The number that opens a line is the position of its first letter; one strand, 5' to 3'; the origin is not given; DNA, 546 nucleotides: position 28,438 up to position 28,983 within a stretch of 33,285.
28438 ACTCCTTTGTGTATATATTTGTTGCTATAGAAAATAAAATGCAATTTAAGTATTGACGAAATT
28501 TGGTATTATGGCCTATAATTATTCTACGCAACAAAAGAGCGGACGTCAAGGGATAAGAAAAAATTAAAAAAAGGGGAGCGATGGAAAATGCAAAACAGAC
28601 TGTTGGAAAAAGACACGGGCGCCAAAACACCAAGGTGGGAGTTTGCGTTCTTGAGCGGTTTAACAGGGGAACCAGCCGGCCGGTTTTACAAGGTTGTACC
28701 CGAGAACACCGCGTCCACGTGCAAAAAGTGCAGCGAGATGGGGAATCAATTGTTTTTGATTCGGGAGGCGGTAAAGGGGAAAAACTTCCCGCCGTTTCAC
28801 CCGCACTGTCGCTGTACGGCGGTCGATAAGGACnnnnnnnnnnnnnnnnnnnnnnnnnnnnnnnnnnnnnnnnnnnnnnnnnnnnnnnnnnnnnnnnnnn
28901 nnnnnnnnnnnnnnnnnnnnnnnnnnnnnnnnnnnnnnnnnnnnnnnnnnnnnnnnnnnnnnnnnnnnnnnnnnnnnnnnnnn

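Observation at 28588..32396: Conserved head with unrelated tails: polymorphic-toxin architecture shared by the 428-aa and 325-aa proteins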

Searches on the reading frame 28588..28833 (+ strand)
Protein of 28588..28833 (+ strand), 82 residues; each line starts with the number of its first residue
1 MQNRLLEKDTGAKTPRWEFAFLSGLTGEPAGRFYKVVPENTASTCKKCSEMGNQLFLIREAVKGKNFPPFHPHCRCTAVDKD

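Call 37: search_solved_structures(query=A2, max_evalue=1, show_alignments=3)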
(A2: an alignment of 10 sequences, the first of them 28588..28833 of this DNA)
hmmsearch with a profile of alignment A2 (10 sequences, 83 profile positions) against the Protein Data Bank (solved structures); distinct sequences matched with E-value up to 1: 3.
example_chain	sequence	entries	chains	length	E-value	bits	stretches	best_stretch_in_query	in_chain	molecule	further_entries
4l8w_D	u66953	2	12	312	0.68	13.3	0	12-54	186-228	Gamma-glutamyl hydrolase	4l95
4l7q_C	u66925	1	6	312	0.69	13.3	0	12-54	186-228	Gamma-glutamyl hydrolase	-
4l8f_C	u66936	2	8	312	0.7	13.2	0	12-54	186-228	Gamma-glutamyl hydrolase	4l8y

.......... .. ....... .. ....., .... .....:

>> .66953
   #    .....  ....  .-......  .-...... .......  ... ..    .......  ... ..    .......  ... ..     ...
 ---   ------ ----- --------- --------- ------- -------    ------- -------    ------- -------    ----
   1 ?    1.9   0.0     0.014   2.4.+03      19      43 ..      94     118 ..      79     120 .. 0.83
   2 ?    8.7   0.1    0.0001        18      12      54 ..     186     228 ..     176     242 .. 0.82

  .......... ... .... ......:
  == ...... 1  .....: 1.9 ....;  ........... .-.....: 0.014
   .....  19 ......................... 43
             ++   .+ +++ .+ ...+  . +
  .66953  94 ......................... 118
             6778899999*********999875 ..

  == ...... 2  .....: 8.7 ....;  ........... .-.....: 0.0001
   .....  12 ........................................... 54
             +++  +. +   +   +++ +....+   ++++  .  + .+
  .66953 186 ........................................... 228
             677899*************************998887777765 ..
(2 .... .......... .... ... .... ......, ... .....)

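Call 41: search_protein_representatives(alignment_id=A2)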
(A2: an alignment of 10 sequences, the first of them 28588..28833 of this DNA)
Query: 10 sequences, 83 profile positions. Proteins with E-value up to 0.001 (for the whole library): 3267; up to 1e-10: 40; up to 1e-30: 1. The best 150 are listed.
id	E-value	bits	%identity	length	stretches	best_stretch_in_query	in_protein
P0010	6.6e-32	125.5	-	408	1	1-83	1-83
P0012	6.4e-30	119.2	-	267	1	2-82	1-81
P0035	7.0e-29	115.8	-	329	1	1-83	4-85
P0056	8.2e-28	112.4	-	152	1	5-83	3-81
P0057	1.2e-27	111.9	-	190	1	5-83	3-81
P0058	8.7e-20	86.7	-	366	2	32-78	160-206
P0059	1.6e-18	82.6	-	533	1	12-82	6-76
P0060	4.5e-16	74.8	-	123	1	21-83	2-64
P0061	8.3e-16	73.9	-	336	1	13-81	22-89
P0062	1.5e-15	73.1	-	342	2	39-78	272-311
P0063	4.6e-15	71.5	-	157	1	7-79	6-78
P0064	8.6e-14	67.5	-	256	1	11-78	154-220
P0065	2.3e-13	66.1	-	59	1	1-57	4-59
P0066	3.3e-13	65.6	-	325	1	32-79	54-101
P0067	8.8e-13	64.2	-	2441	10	28-62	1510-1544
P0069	4.9e-12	61.9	-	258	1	23-78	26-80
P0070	1.0e-11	60.8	-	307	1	27-79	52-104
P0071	1.0e-11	60.8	-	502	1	33-79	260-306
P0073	1.2e-11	60.5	-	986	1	27-79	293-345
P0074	1.4e-11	60.4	-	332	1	33-82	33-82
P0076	1.9e-11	60.0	-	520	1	10-78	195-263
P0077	2.2e-11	59.8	-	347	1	31-80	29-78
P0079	2.6e-11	59.5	-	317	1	26-78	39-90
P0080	2.7e-11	59.5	-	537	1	21-80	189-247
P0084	5.5e-11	58.5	-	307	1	32-79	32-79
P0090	8.8e-11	57.8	-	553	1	27-79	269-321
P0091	9.0e-11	57.8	-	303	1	33-79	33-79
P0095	1.3e-10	57.3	-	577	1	32-80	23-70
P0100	1.7e-10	56.9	-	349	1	27-81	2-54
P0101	1.8e-10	56.8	-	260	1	33-80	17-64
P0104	2.2e-10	56.5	-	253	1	31-79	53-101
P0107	2.3e-10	56.5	-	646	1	24-79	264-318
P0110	2.7e-10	56.3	-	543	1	32-79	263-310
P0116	3.8e-10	55.8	-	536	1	27-79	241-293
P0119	4.4e-10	55.6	-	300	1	34-80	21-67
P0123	5.4e-10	55.3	-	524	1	26-79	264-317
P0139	1.0e-09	54.4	-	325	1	32-80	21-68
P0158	2.0e-09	53.5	-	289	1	32-80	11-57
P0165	2.5e-09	53.2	-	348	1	17-81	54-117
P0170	3.2e-09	52.8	-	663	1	27-79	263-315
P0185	4.5e-09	52.4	-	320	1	33-80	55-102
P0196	6.1e-09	51.9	-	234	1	27-79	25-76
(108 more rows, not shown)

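Call 48: search_protein_families(library=pfam, proteins=[P0059, P0061, P0066, P0069, P0070, P0074, P0077, P0079, P0084, P0091], max_evalue=0.001)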
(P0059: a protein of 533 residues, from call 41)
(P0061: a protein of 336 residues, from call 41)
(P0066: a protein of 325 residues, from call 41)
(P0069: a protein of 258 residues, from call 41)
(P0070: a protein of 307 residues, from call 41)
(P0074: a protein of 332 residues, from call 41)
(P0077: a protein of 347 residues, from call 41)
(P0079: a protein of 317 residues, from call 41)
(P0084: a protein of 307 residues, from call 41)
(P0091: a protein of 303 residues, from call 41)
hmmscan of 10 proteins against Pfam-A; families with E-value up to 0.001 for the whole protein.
P0059 (533 aa): 1 family
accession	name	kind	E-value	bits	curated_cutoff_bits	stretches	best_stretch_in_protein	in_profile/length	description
PF04233.19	Phage_Mu_F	-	2.9e-07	31.6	29.6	1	23-73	60-111/112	Phage Mu protein F like protein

P0061 (336 aa): 1 family
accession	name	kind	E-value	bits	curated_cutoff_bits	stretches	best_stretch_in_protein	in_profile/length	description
PF04233.19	Phage_Mu_F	-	3.8e-06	28.1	29.6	1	54-87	78-111/112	Phage Mu protein F like protein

P0066 (325 aa): 2 families
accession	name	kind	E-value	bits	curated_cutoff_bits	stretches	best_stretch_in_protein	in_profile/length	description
PF01551.29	Peptidase_M23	-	1.7e-22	79.8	28.7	1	209-313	2-93/96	Peptidase family M23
PF04233.19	Phage_Mu_F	-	2.6e-11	44.7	29.6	1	39-101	46-111/112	Phage Mu protein F like protein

P0069 (258 aa): 2 families
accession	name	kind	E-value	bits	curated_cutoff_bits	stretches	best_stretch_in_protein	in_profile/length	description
PF18013.6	Phage_lysozyme2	-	1.2e-28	100.4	28.2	1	113-244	1-123/140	Phage tail lysozyme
PF04233.19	Phage_Mu_F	-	1.3e-09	39.2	29.6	1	8-81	35-111/112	Phage Mu protein F like protein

P0070 (307 aa): 1 family
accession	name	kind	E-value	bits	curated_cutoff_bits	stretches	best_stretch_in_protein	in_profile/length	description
PF04233.19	Phage_Mu_F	-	1.4e-07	32.7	29.6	1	62-104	69-111/112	Phage Mu protein F like protein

P0074 (332 aa): 3 families
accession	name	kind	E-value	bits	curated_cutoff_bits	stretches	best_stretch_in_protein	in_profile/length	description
PF04233.19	Phage_Mu_F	-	9e-09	36.5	29.6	1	20-79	49-111/112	Phage Mu protein F like protein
PF01464.25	SLT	-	1.6e-07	31.3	21.3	1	187-237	5-54/117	Transglycosylase SLT domain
PF18013.6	Phage_lysozyme2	-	0.00094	19.8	28.2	0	199-261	23-89/140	Phage tail lysozyme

P0077 (347 aa): 1 family
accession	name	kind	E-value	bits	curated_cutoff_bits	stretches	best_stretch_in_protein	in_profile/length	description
PF04233.19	Phage_Mu_F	-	5e-08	34.1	29.6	1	32-77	66-111/112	Phage Mu protein F like protein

P0079 (317 aa): 2 families
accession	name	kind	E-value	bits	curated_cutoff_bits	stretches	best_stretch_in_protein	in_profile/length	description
PF18013.6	Phage_lysozyme2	-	2.2e-30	106.1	28.2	1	130-313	2-140/140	Phage tail lysozyme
PF04233.19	Phage_Mu_F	-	1.2e-10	42.6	29.6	1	18-91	37-111/112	Phage Mu protein F like protein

P0084 (307 aa): 1 family
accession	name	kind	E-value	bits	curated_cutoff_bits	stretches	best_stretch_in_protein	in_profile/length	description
PF04233.19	Phage_Mu_F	-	5.7e-08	33.9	29.6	1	30-79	61-111/112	Phage Mu protein F like protein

P0091 (303 aa): 1 family
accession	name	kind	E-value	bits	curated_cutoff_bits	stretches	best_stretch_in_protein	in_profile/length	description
PF04233.19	Phage_Mu_F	-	4.3e-08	34.3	29.6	1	35-79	67-111/112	Phage Mu protein F like protein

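Call 49: search_protein_families(library=pfam, proteins=[P0095, P0100, P0101, P0104, P0119, P0139, P0158, P0165, P0196, P0185], max_evalue=0.001)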
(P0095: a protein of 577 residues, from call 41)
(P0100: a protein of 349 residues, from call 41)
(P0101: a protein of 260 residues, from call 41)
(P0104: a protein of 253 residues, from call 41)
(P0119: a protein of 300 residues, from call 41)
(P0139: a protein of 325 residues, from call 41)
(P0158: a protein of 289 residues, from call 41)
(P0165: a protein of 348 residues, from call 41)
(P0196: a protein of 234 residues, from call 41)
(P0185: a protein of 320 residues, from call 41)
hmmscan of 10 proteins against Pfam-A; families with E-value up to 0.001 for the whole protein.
P0095 (577 aa): 1 family
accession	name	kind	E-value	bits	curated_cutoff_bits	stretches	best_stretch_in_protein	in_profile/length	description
PF04233.19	Phage_Mu_F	-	1.1e-08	36.2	29.6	1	20-69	62-111/112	Phage Mu protein F like protein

P0100 (349 aa): 1 family
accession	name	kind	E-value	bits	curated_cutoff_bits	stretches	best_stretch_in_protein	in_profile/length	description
PF04233.19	Phage_Mu_F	-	1.1e-08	36.3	29.6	1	9-52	68-111/112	Phage Mu protein F like protein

P0101 (260 aa): 2 families
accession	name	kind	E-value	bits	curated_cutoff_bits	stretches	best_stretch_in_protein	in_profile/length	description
PF01510.30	Amidase_2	-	6.4e-18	65.8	26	1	127-248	6-130/131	N-acetylmuramoyl-L-alanine amidase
PF04233.19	Phage_Mu_F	-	5.2e-08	34.1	29.6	1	28-62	76-110/112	Phage Mu protein F like protein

P0104 (253 aa): 2 families
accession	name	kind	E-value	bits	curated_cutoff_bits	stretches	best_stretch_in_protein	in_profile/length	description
PF04233.19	Phage_Mu_F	-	8.4e-11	43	29.6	1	49-102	60-112/112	Phage Mu protein F like protein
PF00959.24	Phage_lysozyme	-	0.00036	21.3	22.3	1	195-241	1-46/125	Phage lysozyme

P0119 (300 aa): 1 family
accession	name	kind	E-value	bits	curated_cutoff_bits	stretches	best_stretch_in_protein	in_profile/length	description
PF04233.19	Phage_Mu_F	-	2.1e-13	51.4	29.6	1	11-66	56-111/112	Phage Mu protein F like protein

P0139 (325 aa): 2 families
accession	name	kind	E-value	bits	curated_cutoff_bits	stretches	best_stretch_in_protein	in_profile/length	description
PF01832.25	Glucosaminidase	-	2e-20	74.1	30.2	1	208-320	3-119/123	Mannosyl-glycoprotein endo-beta-N-acetylglucosaminidase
PF04233.19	Phage_Mu_F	-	5.3e-09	37.2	29.6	1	15-67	59-111/112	Phage Mu protein F like protein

P0158 (289 aa): 1 family
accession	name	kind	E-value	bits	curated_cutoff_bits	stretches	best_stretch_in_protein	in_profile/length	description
PF04233.19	Phage_Mu_F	-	2.6e-05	25.3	29.6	1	11-56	64-111/112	Phage Mu protein F like protein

P0165 (348 aa): 0 families

P0196 (234 aa): 2 families
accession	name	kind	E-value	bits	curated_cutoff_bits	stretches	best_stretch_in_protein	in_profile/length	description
PF01551.29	Peptidase_M23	-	3.6e-21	75.6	28.7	1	131-228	2-96/96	Peptidase family M23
PF04233.19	Phage_Mu_F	-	9.3e-09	36.5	29.6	1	27-76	61-111/112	Phage Mu protein F like protein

P0185 (320 aa): 1 family
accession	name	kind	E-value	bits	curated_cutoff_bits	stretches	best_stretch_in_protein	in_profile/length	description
PF04233.19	Phage_Mu_F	-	4e-17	63.4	29.6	1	2-101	13-111/112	Phage Mu protein F like protein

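Call 50: find_encoding_contigs(protein=P0066, flank=8000, max_places=3)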
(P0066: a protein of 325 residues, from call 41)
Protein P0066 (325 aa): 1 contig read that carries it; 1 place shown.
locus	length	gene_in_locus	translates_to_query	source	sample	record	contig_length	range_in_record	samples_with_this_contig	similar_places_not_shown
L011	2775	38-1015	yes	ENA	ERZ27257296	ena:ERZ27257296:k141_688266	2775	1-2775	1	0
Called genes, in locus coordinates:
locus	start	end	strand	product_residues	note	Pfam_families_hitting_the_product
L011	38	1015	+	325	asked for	PF04233:Phage_Mu_F, PF01551:Peptidase_M23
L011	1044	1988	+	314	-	-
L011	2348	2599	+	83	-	-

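Call 56: find_encoding_contigs(protein=P0059, flank=8000, max_places=3)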
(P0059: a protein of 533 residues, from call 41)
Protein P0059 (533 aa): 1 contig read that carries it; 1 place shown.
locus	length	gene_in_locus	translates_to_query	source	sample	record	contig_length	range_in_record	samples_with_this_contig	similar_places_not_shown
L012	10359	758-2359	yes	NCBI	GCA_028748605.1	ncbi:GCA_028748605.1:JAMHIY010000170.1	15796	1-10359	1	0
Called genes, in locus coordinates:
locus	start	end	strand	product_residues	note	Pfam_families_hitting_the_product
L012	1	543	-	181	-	?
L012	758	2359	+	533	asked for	PF04233:Phage_Mu_F (weak)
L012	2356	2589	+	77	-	-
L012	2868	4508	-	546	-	PF00496:SBP_bac_5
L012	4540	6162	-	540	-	-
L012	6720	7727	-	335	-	PF00579:tRNA-synt_1b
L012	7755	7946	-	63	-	PF04024:PspC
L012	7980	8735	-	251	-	PF20582:UPF0758_N, PF04002:RadC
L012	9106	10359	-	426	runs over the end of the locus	PF00375:SDF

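Call 57: find_encoding_contigs(protein=P0074, flank=8000, max_places=3)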
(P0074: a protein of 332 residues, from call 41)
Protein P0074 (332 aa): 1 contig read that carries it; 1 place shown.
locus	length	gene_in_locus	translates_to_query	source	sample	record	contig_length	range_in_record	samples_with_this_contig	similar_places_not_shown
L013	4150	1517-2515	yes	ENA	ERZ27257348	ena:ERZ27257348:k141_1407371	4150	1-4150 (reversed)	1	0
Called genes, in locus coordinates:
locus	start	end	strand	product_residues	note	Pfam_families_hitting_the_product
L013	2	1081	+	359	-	?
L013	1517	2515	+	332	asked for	PF04233:Phage_Mu_F, PF01464:SLT (weak)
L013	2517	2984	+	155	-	PF19453:DUF5991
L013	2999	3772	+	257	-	PF01551:Peptidase_M23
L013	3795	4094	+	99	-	-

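Call 58: find_encoding_contigs(protein=P0079, flank=8000, max_places=3)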
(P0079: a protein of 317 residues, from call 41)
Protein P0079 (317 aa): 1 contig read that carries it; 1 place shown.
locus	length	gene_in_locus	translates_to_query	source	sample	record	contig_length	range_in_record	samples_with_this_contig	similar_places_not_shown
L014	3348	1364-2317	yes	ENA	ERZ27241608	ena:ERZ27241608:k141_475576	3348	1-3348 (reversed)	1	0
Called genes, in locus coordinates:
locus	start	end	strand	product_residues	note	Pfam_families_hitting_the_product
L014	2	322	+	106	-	?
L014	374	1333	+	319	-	PF00560:LRR_1 (faint), PF12354:Internalin_N (weak), PF23952:LRR_EndoS (faint), PF23598:LRR_14, PF23598:LRR_14, PF12799:LRR_4 (weak), PF13855:LRR_8, PF23598:LRR_14, +3 more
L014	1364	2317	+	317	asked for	PF04233:Phage_Mu_F, PF18013:Phage_lysozyme2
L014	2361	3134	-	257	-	-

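Call 59: find_related_loci(query=A2, collection=genome_contigs, flank=8000)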
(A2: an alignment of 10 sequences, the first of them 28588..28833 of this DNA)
Query A2 (82 aa) in genome_contigs; peptide patterns used: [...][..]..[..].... (x = any residue, [..] = any of these).
26 stretches matched a pattern; 16 encode a relative of the query (tblastn E <= 1e-3); 16 distinct loci.
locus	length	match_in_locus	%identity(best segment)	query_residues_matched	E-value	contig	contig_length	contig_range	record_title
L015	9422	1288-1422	45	33-79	2e-12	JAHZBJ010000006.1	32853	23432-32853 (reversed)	MAG: Oscillospiraceae bacterium isolate HRGM_Genome_2032 HRGM_Genome_2032_6, whole genome shotgun sequence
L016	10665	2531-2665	45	33-79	3e-12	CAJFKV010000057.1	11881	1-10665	Candidatus Heteroruminococcus faecigallinarum isolate Chicken_22_mag_76 genome assembly, contig: MAGpy_11413_22_idba_bin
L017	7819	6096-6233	41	32-77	8e-12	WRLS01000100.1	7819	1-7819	MAG: Oscillospiraceae bacterium isolate Th196P3bin36 Ga0099364_10022888, whole genome shotgun sequence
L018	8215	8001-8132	48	41-82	5e-11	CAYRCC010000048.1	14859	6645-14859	MAG TPA_asm: uncultured Lachnospiraceae bacterium isolate SRP313737_co1_78 genome assembly, contig: NODE_6188_length_148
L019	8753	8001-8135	40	32-76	5e-11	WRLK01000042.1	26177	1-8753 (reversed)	MAG: Oscillospiraceae bacterium isolate Th196P3bin18 Ga0099364_10003078, whole genome shotgun sequence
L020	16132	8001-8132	41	34-77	1e-10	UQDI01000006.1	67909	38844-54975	uncultured Clostridiales bacterium isolate UMGS167 genome assembly, contig: NODE_72_length_67909_cov_10.0947, whole geno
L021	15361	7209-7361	31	32-82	2e-9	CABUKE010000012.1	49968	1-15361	MAG TPA_asm: uncultured Clostridiales bacterium isolate MGYG-HGUT-04085 genome assembly, contig: GUT_GENOME255980_12, wh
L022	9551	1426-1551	36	33-76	2e-9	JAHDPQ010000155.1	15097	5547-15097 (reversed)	MAG: Oscillospiraceae bacterium isolate SM1-B17.1 k141_41959, whole genome shotgun sequence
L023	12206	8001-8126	34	33-76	3e-9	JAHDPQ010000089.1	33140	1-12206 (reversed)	MAG: Oscillospiraceae bacterium isolate SM1-B17.1 k141_34499, whole genome shotgun sequence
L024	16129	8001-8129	33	32-76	2e-8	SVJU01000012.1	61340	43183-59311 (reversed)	MAG: Oscillospiraceae bacterium isolate SIG443 NODE_11761_length_61340_cov_2.180239, whole genome shotgun sequence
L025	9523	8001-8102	47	45-78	4e-8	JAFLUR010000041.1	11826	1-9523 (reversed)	MAG: Oscillospiraceae bacterium isolate HAN084 Seq41, whole genome shotgun sequence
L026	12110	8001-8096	41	48-79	1e-7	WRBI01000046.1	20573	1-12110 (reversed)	MAG: Oscillospiraceae bacterium isolate Lab288P1bin74 Ga0131853_10006855, whole genome shotgun sequence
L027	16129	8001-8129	36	32-76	2e-7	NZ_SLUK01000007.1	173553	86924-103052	Harryflintia acetispora strain DSM 100433 Ga0244721_107, whole genome shotgun sequence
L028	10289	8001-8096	40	45-79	1e-5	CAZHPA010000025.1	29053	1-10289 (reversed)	MAG TPA_asm: uncultured Defluviitaleaceae bacterium isolate SRP242652_co1_196 genome assembly, contig: NODE_1416_length_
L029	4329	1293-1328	92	66-77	1e-5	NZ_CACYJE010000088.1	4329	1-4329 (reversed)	MAG: uncultured Methanobrevibacter sp. isolate RUG11987, whole genome shotgun sequence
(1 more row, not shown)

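Call 63: search_protein_families(library=pfam, proteins=[L027:883-1791:+, L027:1788-2417:+, L027:2777-3979:+, L027:4046-5386:+, L027:6201-7511:+, L027:7896-8891:+, L027:8900-9934:+, L027:9938-10516:+, L027:11185-12543:+, L027:12020-14038:+], max_evalue=0.001)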
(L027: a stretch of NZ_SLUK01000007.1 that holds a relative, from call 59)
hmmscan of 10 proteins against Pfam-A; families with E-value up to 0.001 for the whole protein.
L027:883-1791:+ (302 aa): 6 families
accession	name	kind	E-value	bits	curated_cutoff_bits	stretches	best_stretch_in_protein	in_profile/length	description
PF03193.22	RsgA_GTPase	-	1.8e-54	184.7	30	1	63-227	2-173/174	RsgA GTPase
PF16745.11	RsgA_N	-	7.8e-22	77.2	27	1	7-59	1-54/54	RsgA N-terminal domain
PF01926.29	MMR_HSR1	-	4e-07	30.6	21.9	1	165-230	4-57/113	50S ribosome-binding GTPase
PF13476.12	AAA_23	-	9.3e-06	26.8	27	1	158-181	17-40/201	AAA domain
PF10662.15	PduV-EutP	-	0.00048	20.4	21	0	112-159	94-142/143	Ethanolamine utilisation - propanediol utilisation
PF00009.33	GTP_EFTU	-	0.00087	19.4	26.5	0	75-160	91-184/188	Elongation factor Tu GTP binding domain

L027:1788-2417:+ (209 aa): 2 families
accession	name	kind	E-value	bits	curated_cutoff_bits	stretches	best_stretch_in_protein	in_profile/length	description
PF04263.21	TPK_catalytic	-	1.2e-19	70.7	30.7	1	19-118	2-106/113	Thiamin pyrophosphokinase, catalytic domain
PF04265.19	TPK_B1_binding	-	5.2e-14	52.1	22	1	139-202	1-67/67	Thiamin pyrophosphokinase, vitamin B1 binding domain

L027:2777-3979:+ (400 aa): 4 families
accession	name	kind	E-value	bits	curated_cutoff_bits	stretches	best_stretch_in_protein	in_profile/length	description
PF19583.5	ODP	-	5.2e-27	95.4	27.2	1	33-225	3-194/194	ODP family beta lactamase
PF00753.33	Lactamase_B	-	4.3e-14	53.4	22.7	1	32-224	5-196/196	Metallo-beta-lactamase superfamily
PF00258.30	Flavodoxin_1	-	6.3e-09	36.6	25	1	257-389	1-141/143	Flavodoxin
PF12706.13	Lactamase_B_2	-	0.00018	21.6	27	1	60-146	21-115/200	Beta-lactamase superfamily domain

L027:4046-5386:+ (446 aa): 0 families

L027:6201-7511:+ (436 aa): 0 families

L027:7896-8891:+ (331 aa): 1 family
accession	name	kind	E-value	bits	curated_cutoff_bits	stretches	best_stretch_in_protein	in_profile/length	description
PF04233.19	Phage_Mu_F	-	0.00012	23.2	29.6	1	27-80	58-111/112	Phage Mu protein F like protein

L027:8900-9934:+ (344 aa): 0 families

L027:9938-10516:+ (192 aa): 0 families

L027:11185-12543:+ (452 aa): 6 families
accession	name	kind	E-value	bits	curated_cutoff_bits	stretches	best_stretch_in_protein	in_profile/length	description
PF02254.24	TrkA_N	-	2.3e-41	141.2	23.8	2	3-122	1-116/116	TrkA-N domain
PF02080.26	TrkA_C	-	4e-21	75.1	27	2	155-222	4-71/71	TrkA-C domain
PF13241.12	NAD_binding_7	-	5.9e-07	30.5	22.1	0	229-325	8-92/104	Putative NAD(P)-binding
PF03721.20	UDPG_MGDP_dh_N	-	5.6e-06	26.5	27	1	1-37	1-37/187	UDP-glucose/GDP-mannose dehydrogenase family, NAD binding domain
PF03807.23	F420_oxidored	-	8.1e-06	26.8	21.6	0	3-44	2-45/94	NADP oxidoreductase coenzyme F420-dependent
PF01494.25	FAD_binding_3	-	0.00085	19.1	22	0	3-31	4-32/349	FAD binding domain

L027:12020-14038:+ (672 aa): 1 family
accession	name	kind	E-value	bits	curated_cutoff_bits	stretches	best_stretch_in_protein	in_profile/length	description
PF02386.22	TrkH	-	4.3e-53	180.9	27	1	224-658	8-491/502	Cation transport protein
